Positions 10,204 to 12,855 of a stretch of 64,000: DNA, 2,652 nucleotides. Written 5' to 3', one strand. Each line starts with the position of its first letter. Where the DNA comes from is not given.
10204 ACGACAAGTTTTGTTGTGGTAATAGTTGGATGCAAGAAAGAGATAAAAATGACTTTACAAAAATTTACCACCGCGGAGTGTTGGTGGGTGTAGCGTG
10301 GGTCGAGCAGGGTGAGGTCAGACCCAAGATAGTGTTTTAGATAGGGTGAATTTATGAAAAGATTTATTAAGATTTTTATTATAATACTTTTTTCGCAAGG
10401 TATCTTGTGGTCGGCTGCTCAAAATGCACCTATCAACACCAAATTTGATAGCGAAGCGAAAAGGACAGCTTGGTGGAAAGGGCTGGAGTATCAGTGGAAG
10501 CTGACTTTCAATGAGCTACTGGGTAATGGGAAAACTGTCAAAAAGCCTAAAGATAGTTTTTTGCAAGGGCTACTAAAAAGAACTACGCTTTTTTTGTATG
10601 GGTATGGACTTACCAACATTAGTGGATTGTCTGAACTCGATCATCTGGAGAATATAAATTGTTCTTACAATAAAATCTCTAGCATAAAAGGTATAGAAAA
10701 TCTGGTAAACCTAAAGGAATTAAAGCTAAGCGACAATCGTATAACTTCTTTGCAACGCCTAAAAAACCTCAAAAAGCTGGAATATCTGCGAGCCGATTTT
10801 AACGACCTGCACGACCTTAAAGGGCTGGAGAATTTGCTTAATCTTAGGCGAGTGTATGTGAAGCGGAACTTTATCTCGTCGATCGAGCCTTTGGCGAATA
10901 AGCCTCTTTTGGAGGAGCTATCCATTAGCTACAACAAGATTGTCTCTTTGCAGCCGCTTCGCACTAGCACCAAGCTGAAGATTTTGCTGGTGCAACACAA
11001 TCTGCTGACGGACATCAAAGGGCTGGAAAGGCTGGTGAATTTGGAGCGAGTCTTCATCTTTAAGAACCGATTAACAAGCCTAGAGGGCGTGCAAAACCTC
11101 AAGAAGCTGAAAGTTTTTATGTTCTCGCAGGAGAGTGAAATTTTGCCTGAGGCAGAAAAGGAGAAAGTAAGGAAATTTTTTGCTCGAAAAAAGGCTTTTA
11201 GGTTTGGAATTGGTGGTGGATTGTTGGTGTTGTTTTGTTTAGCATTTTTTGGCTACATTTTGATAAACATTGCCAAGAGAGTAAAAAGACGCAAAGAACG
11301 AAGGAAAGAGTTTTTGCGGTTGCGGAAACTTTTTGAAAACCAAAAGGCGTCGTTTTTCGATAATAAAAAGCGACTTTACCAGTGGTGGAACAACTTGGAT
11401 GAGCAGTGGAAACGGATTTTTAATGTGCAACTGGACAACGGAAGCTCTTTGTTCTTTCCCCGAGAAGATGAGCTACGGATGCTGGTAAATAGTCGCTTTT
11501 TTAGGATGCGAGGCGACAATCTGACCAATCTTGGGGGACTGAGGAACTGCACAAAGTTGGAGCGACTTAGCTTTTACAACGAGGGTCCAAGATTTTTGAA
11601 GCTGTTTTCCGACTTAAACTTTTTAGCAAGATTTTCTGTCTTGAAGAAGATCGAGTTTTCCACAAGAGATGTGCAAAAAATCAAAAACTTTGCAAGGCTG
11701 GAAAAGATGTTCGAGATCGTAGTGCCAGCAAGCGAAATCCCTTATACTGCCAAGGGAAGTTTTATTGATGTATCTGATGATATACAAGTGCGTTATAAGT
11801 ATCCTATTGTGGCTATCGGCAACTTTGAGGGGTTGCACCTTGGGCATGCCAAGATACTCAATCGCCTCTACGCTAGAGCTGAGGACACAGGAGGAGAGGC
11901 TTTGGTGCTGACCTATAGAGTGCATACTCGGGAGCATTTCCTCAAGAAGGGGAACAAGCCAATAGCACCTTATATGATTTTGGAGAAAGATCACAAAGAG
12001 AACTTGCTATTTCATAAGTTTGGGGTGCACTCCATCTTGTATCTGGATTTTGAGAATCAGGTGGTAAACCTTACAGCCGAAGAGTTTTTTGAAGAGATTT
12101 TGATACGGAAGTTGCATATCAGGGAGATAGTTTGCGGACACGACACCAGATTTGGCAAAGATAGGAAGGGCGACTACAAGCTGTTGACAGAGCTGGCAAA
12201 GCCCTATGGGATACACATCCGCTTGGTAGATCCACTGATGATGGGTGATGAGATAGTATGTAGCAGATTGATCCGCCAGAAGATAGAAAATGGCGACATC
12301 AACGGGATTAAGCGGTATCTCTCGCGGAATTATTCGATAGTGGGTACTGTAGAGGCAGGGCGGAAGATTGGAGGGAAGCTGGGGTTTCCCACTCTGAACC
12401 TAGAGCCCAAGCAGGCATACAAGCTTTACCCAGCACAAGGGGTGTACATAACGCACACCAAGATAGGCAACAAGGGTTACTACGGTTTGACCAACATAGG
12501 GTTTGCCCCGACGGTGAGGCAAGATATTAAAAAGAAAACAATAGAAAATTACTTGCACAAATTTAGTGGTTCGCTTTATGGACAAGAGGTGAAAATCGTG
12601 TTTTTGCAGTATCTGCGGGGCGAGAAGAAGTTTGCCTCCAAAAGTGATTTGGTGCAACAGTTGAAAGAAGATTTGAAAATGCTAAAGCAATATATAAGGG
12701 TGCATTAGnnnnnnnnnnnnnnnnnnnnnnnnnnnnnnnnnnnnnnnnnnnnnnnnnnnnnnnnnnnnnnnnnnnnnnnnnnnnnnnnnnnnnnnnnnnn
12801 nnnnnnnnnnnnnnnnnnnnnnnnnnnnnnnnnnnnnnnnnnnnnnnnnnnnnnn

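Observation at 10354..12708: In-frame fusion of a leucine-rich-repeat membrane protein to RibF (riboflavin kinase / FAD synthetase)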

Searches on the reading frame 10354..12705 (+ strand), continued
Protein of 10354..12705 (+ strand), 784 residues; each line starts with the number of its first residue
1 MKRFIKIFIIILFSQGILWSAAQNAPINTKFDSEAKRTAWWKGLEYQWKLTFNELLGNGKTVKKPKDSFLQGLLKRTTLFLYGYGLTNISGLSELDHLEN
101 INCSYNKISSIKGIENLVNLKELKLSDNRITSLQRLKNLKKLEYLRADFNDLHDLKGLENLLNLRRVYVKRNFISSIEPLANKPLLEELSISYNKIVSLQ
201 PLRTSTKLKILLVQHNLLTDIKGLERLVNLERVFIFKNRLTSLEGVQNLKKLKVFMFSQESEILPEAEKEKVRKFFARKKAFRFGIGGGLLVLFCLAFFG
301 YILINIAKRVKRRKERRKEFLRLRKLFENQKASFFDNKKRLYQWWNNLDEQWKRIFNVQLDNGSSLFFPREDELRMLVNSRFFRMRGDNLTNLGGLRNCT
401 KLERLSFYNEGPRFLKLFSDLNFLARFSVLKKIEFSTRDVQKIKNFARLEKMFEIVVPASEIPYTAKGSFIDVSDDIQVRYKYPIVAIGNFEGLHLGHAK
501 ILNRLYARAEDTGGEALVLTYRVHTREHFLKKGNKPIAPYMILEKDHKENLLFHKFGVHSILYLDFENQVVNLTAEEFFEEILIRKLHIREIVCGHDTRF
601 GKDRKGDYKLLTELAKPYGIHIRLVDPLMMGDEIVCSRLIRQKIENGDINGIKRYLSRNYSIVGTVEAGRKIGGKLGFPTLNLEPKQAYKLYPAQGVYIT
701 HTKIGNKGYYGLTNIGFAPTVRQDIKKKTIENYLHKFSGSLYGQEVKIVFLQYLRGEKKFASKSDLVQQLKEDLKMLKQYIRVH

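Call 44: predict_structure(alignment_id=A2)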
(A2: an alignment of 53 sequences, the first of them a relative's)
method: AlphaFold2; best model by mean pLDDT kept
length: 784 residues; sequences in the alignment: 53
mean_pLDDT: 88.2   pTM: 0.58
mean pLDDT of the five models: 88.2, 87.7, 86.7, 86.2, 84.5
residues with pLDDT >= 90: 515; 70-90: 208; 50-70: 34; < 50: 27
segments of 3 or more residues with pLDDT < 50: 315-317, 319-333, 719-724
pLDDT, mean of each block of 10 residues (from residue 1): 76 70 68 96 96 93 95 93 92 95 94 96 96 96 97 96 98 96 97 96 96 95 94 93 92 86 87 90 82 79 68 46 40 64 91 92 84 91 91 88 93 85 84 93 88 91 92 85 94 91 95 95 82 84 92 94 85 94 93 93 92 94 94 93 93 91 88 72 89 95 94 79 64 89 93 91 86 95 90
secondary structure, 60 per line:
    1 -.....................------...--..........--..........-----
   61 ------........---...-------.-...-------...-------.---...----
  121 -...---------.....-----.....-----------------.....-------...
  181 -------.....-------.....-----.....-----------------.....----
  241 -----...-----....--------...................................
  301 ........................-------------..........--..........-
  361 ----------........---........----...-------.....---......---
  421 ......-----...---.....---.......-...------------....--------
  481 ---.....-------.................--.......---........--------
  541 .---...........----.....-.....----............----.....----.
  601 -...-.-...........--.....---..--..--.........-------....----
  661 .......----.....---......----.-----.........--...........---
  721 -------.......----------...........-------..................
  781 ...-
elements in order (helices of 4 or more, strands of 3 or more residues): H2-22 H34-43 H46-55 H67-74 E78-80 E100-102 E122-124 H134-138 E144-148 E166-170 E188-192 H200-204 E210-214 E232-236 E254-257 H266-324 H338-347 H350-359 H371-378 E382-386 E404-408 H412-417 H421-426 E432-434 H438-442 H446-452 E454-456 E469-472 E484-488 H496-512 E515-521 H525-532 H545-555 E560-564 H566-570 H575-586 E591-595 H608-618 E621-625 H637-645 H653-656 E661-667 H672-676 E680-685 E696-704 E707-717 E728-734 E745-755 H763-783

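Call 48: list_cluster_members(proteins=[P0001, P0002, P0004, P0005, P0007])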
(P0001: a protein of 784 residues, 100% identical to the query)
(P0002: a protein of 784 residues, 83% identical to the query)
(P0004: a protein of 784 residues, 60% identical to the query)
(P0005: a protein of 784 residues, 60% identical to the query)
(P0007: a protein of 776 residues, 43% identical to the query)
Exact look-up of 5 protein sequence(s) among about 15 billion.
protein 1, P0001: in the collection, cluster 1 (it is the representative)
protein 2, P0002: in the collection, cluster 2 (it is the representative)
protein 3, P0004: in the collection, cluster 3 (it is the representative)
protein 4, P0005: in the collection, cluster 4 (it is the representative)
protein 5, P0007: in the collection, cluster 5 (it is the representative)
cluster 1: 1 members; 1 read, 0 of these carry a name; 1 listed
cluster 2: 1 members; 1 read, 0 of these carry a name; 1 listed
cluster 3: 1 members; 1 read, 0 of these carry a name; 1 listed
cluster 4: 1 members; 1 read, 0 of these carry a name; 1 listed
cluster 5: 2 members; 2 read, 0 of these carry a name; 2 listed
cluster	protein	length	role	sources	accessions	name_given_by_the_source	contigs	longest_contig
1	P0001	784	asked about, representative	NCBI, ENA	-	-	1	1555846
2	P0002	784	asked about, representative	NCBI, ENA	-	-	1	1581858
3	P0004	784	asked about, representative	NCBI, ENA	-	-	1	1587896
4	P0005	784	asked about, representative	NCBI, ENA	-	-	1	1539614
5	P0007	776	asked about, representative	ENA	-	-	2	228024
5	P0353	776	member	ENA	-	-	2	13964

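Call 49: find_encoding_contigs(protein=P0001, flank=1000, max_places=2)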
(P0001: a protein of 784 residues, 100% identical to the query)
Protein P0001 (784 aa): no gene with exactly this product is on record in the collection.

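Call 50: fold_search(model_id=the predicted structure, library=pdb)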
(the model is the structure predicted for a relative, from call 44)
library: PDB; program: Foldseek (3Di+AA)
matches with E <= 10: 1368; with E <= 0.001: 337
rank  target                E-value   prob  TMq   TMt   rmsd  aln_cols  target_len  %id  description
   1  3op1_B                1.3e-22  1.00  0.35  0.86   2.9       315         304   28  Crystal Structure of Macrolide-efflux Protein SP_1110 from Streptococcus pneumoniae (released 2010-09-29)
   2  2x0k_A                2.9e-21  1.00  0.36  0.79   3.0       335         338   24  Crystal structure of modular FAD synthetase from Corynebacterium ammoniagenes (released 2010-05-26)
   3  5fnz_B                6.0e-21  1.00  0.35  0.79   3.5       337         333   25  F206W mutant of FAD synthetase from Corynebacterium ammoniagenes (released 2016-11-30)
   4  4uzf_B                6.3e-21  1.00  0.35  0.78   4.6       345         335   25  R66E mutant of FAD synthetase from Corynebacterium ammoniagenes (released 2015-04-08)
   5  3zug_A                8.4e-21  1.00  0.34  0.78   2.7       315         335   25  E268D mutant of FAD synthetase from Corynebacterium ammoniagenes (released 2012-08-01)
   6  5fo1_B                1.7e-20  1.00  0.36  0.80   3.4       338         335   25  E301A mutant of FAD synthetase from Corynebacterium ammoniagenes (released 2016-11-30)
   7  4uze_A                1.7e-20  1.00  0.36  0.79   3.4       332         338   25  R66A mutant of FAD synthetase from Corynebacterium ammoniagenes (released 2015-04-08)
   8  1s4m_A                2.2e-20  1.00  0.33  0.88   2.8       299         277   28  Crystal structure of flavin binding to FAD synthetase from Thermotoga maritina (released 2004-10-19)
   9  3op1_A                3.3e-20  1.00  0.34  0.85   3.1       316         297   26  Crystal Structure of Macrolide-efflux Protein SP_1110 from Streptococcus pneumoniae (released 2010-09-29)
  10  5fnz_A                4.4e-20  1.00  0.35  0.81   2.9       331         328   24  F206W mutant of FAD synthetase from Corynebacterium ammoniagenes (released 2016-11-30)
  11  5fo1_A                4.4e-20  1.00  0.35  0.78   3.6       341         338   25  E301A mutant of FAD synthetase from Corynebacterium ammoniagenes (released 2016-11-30)
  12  2i1l_B                5.3e-20  1.00  0.32  0.88   2.4       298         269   26  Crystal structure of the C2 form of FAD synthetase from Thermotoga maritima (released 2006-11-07)
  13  4uze_B                6.5e-20  1.00  0.34  0.77   3.2       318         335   27  R66A mutant of FAD synthetase from Corynebacterium ammoniagenes (released 2015-04-08)
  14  1mrz_B                7.2e-20  1.00  0.32  0.89   2.5       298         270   28  Crystal structure of a flavin binding protein from Thermotoga Maritima, TM379 (released 2003-09-23)
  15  5fo0_A                7.9e-20  1.00  0.35  0.80   2.9       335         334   24  D298E mutant of FAD synthetase from Corynebacterium ammoniagenes (released 2016-11-30)
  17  1mrz_A                1.1e-19  1.00  0.32  0.88   2.7       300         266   27  Crystal structure of a flavin binding protein from Thermotoga Maritima, TM379 (released 2003-09-23)
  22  3op1_C                2.9e-17  1.00  0.30  0.87   2.8       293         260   24  Crystal Structure of Macrolide-efflux Protein SP_1110 from Streptococcus pneumoniae (released 2010-09-29)
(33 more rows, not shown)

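Call 56: find_related_loci(query=A1, collection=metagenome_contigs, flank=4000)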
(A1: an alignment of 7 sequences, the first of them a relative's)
Query A1 (784 aa) in metagenome_contigs; peptide patterns used: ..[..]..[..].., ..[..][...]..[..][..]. (x = any residue, [..] = any of these).
410 stretches matched a pattern; 17 encode a relative of the query (tblastn E <= 1e-3); 17 distinct loci.
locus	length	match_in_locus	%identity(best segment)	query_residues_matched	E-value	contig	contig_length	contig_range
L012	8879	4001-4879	33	474-773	2e-43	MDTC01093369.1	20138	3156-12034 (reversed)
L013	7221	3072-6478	38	70-261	2e-27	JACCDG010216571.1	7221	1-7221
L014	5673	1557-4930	39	62-261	2e-25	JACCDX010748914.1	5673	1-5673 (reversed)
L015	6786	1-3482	36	70-266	2e-22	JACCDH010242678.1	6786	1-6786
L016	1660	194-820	40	70-258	8e-17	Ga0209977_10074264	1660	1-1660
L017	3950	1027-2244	25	70-463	3e-16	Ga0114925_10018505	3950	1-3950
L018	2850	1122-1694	29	68-284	1e-15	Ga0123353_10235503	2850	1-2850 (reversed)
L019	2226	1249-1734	34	70-258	4e-14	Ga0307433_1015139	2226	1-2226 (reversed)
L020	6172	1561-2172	40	79-258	2e-13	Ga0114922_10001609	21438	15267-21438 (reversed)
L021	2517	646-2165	35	89-267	1e-13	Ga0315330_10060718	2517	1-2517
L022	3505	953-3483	34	89-267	4e-13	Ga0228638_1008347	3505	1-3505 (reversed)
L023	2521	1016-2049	35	89-253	7e-12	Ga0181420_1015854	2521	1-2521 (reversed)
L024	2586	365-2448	35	89-253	1e-11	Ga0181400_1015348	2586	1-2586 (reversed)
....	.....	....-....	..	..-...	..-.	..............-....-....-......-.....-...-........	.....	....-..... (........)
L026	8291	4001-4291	34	662-770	7e-8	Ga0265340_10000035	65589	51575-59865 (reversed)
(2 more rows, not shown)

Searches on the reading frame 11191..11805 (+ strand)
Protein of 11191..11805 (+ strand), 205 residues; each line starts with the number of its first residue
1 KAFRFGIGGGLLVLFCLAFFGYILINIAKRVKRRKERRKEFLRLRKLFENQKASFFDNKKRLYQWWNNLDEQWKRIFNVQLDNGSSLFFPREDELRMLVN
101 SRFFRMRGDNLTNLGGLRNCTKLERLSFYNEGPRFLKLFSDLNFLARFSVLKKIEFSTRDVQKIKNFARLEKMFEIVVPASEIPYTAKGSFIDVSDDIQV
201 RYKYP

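Call 25: search_protein_representatives(protein=window:11191-11805:+)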
Query: 205 residues. Proteins with E-value up to 0.001 (for the whole library): 115; up to 1e-10: 5; up to 1e-30: 2. The best 115 are listed.
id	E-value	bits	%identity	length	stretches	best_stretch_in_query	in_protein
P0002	1.9e-113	393.5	57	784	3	1-205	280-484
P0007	1.6e-40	155.4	30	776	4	13-205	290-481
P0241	3.1e-12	63.1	28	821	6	49-171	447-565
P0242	5.7e-11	58.9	26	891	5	60-171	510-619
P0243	1.0e-10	58.2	29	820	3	58-175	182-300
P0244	2.4e-10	56.9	26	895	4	62-173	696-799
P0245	3.2e-10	56.5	28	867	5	58-172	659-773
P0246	8.8e-10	55.1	29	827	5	47-175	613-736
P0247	8.9e-10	55.0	29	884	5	59-150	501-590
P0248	1.8e-09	54.1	37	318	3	64-127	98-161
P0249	3.9e-09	53.0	23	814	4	52-150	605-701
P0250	4.0e-09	52.9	27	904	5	48-172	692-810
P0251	1.1e-08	51.5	27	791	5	57-172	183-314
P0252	1.3e-08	51.2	27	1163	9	95-168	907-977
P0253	1.3e-08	51.2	25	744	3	61-150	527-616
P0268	5.2e-07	46.0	35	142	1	47-173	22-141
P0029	9.9e-05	38.6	26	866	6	56-165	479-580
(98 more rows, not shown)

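Call 26: search_protein_families(library=pfam, proteins=[P0241, P0242, P0243, P0244, P0248, P0268], max_evalue=0.001)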
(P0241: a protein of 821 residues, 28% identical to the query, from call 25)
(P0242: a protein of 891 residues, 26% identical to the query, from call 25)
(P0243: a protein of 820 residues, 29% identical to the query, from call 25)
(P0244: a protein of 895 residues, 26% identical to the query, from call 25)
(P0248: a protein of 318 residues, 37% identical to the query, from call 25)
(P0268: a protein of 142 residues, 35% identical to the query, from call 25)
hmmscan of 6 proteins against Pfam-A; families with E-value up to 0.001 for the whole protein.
P0241 (821 aa): 4 families
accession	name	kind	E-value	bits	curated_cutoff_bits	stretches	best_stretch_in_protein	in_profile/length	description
PF12799.13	LRR_4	-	1e-42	143.6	27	8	250-289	3-43/44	Leucine Rich repeats (2 copies)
PF23952.1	LRR_EndoS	-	1.9e-15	57.5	27.9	1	252-345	27-115/116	Endo-beta-N-acetylglucosaminidase EndoS LRR domain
PF23598.1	LRR_14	-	3.9e-15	55.9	40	2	662-819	5-165/353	Leucine-rich repeat region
PF13855.12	LRR_8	-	2.5e-14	53.2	27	0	293-344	2-57/61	Leucine rich repeat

P0242 (891 aa): 5 families
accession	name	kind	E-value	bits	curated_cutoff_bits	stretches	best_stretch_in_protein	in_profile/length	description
PF12799.13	LRR_4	-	1.3e-52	175.1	27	5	300-340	1-42/44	Leucine Rich repeats (2 copies)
PF23952.1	LRR_EndoS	-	1.1e-11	45.5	27.9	0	574-659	28-108/116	Endo-beta-N-acetylglucosaminidase EndoS LRR domain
PF13855.12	LRR_8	-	1.9e-08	34.4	27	0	348-399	5-60/61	Leucine rich repeat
PF23211.1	LRR_LRWD1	-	5e-08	33.3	28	1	361-425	35-101/190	Leucine-rich repeat and WD repeat-containing protein 1, LRR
PF25019.1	LRR_R13L1-DRL21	-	3.2e-07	30.7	27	0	583-643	64-125/127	R13L1/DRL21 LRRs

P0243 (820 aa): 7 families
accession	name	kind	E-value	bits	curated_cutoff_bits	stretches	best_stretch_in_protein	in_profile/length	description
PF12799.13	LRR_4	-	9.3e-42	140.6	27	8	274-315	1-43/44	Leucine Rich repeats (2 copies)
PF13855.12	LRR_8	-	5.6e-15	55.3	27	1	340-393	1-58/61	Leucine rich repeat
PF23952.1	LRR_EndoS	-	9.1e-14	52.1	27.9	0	674-775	21-115/116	Endo-beta-N-acetylglucosaminidase EndoS LRR domain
PF23598.1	LRR_14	-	5.8e-12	45.5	40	2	266-431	14-195/353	Leucine-rich repeat region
PF25019.1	LRR_R13L1-DRL21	-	6.3e-09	36.3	27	0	674-731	65-126/127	R13L1/DRL21 LRRs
PF25013.1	LRR_Zer-1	-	5.7e-05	23.7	27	0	339-422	7-92/137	Zer-1-like, Leucine-rich repeats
PF14580.12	LRR_9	-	0.00098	19.2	30.5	0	323-398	47-127/175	Leucine-rich repeat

P0244 (895 aa): 7 families
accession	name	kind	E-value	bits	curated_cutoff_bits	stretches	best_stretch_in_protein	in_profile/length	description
PF12799.13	LRR_4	-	2.8e-58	193.1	27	6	797-837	1-42/44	Leucine Rich repeats (2 copies)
PF23598.1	LRR_14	-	9.9e-19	67.7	40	2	742-871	36-175/353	Leucine-rich repeat region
PF23952.1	LRR_EndoS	-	9.8e-17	61.7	27.9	1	350-444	26-115/116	Endo-beta-N-acetylglucosaminidase EndoS LRR domain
PF13855.12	LRR_8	-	4.3e-09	36.4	27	0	279-313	23-59/61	Leucine rich repeat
PF25019.1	LRR_R13L1-DRL21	-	1.5e-07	31.8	27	0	340-397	62-123/127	R13L1/DRL21 LRRs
PF23211.1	LRR_LRWD1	-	2.9e-07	30.8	28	0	275-340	36-101/190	Leucine-rich repeat and WD repeat-containing protein 1, LRR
PF00560.39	LRR_1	-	0.00056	19.9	20.6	0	842-857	1-16/23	Leucine Rich Repeat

P0248 (318 aa): 9 families
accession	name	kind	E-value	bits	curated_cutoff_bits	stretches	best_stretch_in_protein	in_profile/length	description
PF12799.13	LRR_4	-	4e-41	138.5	27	4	134-175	2-44/44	Leucine Rich repeats (2 copies)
PF08308.17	PEGA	-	3.6e-13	49.6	20.8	1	28-84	3-60/71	PEGA domain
PF13855.12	LRR_8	-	5.6e-11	42.5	27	0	134-189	2-61/61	Leucine rich repeat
PF23598.1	LRR_14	-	2.5e-10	40.1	40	2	185-295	33-147/353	Leucine-rich repeat region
PF00560.39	LRR_1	-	3.2e-09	35.6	20.6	0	134-150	1-19/23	Leucine Rich Repeat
PF23211.1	LRR_LRWD1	-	2e-08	34.6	28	1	129-214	12-101/190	Leucine-rich repeat and WD repeat-containing protein 1, LRR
PF22820.2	TcaA_3rd_4th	-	1.9e-06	28.1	27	1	28-53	4-29/73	TcaA protein 3rd/4th domain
PF14580.12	LRR_9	-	9.1e-06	25.8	30.5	0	138-212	47-126/175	Leucine-rich repeat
PF23952.1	LRR_EndoS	-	0.00014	22.5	27.9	0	136-225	26-110/116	Endo-beta-N-acetylglucosaminidase EndoS LRR domain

P0268 (142 aa): 1 family
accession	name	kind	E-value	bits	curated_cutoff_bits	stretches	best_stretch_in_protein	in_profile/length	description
PF12799.13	LRR_4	-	7.8e-09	35.9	27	1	95-137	1-44/44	Leucine Rich repeats (2 copies)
